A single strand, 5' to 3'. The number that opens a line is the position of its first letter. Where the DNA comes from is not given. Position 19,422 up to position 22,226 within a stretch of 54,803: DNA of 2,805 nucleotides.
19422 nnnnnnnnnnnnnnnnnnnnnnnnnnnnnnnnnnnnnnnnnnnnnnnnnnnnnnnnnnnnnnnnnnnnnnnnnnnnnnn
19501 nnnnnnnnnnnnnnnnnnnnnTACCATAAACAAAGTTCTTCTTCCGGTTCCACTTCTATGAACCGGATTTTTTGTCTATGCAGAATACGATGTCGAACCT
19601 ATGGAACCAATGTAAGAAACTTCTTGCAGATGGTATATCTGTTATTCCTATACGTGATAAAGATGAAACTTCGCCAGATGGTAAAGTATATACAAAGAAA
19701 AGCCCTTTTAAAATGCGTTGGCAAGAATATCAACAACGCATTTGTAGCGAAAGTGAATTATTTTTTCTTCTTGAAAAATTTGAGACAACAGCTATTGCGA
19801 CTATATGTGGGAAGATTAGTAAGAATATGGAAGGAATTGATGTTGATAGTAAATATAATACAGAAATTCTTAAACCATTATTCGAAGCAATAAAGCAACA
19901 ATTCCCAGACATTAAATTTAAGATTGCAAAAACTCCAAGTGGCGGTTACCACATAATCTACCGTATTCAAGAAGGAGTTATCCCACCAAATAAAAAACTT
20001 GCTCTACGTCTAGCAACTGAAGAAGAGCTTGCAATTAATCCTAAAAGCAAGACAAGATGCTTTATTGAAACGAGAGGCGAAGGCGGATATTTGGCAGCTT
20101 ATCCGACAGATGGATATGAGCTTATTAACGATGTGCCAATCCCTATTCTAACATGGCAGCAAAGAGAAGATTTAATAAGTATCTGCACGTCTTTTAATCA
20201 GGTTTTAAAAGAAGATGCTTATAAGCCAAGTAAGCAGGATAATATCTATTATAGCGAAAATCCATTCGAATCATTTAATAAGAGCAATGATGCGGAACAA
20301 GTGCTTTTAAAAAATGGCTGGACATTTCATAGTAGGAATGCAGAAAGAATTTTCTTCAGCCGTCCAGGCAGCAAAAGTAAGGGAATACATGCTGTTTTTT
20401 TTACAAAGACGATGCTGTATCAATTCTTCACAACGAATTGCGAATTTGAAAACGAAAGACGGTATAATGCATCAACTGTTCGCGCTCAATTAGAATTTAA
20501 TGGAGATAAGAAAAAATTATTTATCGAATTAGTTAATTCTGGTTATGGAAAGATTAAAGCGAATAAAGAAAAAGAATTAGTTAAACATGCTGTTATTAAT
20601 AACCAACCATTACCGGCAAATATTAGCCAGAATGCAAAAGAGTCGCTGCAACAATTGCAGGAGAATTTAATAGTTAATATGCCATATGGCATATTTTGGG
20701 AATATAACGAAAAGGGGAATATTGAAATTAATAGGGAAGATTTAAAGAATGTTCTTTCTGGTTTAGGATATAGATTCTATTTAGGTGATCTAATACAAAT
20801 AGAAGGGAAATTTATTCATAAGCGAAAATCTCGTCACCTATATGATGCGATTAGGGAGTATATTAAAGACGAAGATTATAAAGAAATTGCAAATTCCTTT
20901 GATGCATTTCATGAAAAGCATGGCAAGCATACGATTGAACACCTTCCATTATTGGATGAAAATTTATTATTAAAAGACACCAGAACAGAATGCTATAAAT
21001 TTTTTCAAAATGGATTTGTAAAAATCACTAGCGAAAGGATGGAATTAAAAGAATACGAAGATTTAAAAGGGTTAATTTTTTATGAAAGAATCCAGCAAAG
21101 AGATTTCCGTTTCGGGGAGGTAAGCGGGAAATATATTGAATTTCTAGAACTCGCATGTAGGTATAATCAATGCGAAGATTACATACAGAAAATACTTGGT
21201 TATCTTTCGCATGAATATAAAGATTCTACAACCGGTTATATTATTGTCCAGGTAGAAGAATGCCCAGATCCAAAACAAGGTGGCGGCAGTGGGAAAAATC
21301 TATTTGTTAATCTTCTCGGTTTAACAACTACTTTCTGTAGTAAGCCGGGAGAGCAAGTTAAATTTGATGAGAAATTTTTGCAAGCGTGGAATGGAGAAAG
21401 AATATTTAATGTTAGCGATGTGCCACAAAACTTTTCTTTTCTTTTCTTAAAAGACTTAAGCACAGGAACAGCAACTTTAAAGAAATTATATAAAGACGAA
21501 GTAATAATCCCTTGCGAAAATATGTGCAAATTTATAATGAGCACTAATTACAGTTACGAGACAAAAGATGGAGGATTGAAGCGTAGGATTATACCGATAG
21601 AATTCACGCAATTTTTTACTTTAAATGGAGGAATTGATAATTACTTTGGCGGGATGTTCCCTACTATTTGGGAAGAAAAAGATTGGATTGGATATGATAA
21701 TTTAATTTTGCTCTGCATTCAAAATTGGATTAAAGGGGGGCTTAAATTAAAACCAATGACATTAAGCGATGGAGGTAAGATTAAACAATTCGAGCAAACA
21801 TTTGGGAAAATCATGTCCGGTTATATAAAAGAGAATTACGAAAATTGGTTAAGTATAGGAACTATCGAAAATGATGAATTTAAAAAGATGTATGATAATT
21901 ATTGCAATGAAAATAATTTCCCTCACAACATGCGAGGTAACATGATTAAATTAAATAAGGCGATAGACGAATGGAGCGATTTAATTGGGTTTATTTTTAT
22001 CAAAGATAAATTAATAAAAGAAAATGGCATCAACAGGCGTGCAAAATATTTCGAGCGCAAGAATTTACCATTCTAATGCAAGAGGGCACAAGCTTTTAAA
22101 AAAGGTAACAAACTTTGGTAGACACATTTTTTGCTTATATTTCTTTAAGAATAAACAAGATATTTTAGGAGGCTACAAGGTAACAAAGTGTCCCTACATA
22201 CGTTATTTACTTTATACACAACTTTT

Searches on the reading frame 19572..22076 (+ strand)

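Call 55: search_protein_families(library=phrogs, proteins=[window:19572-22076:+], max_evalue=0.00001)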
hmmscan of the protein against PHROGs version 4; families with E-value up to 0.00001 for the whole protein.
window:19572-22076:+ (834 aa): 3 families
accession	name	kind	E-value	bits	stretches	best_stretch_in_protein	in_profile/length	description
phrog_19930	-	DNA, RNA and nucleotide metabolism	5.6e-50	171.4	1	4-339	5-343/865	DNA polymerase/primase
phrog_28855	-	unknown function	8.3e-22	78.4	1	408-725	370-691/804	-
phrog_1156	-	DNA, RNA and nucleotide metabolism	1.1e-15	58.3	1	1-178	4-153/855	DNA primase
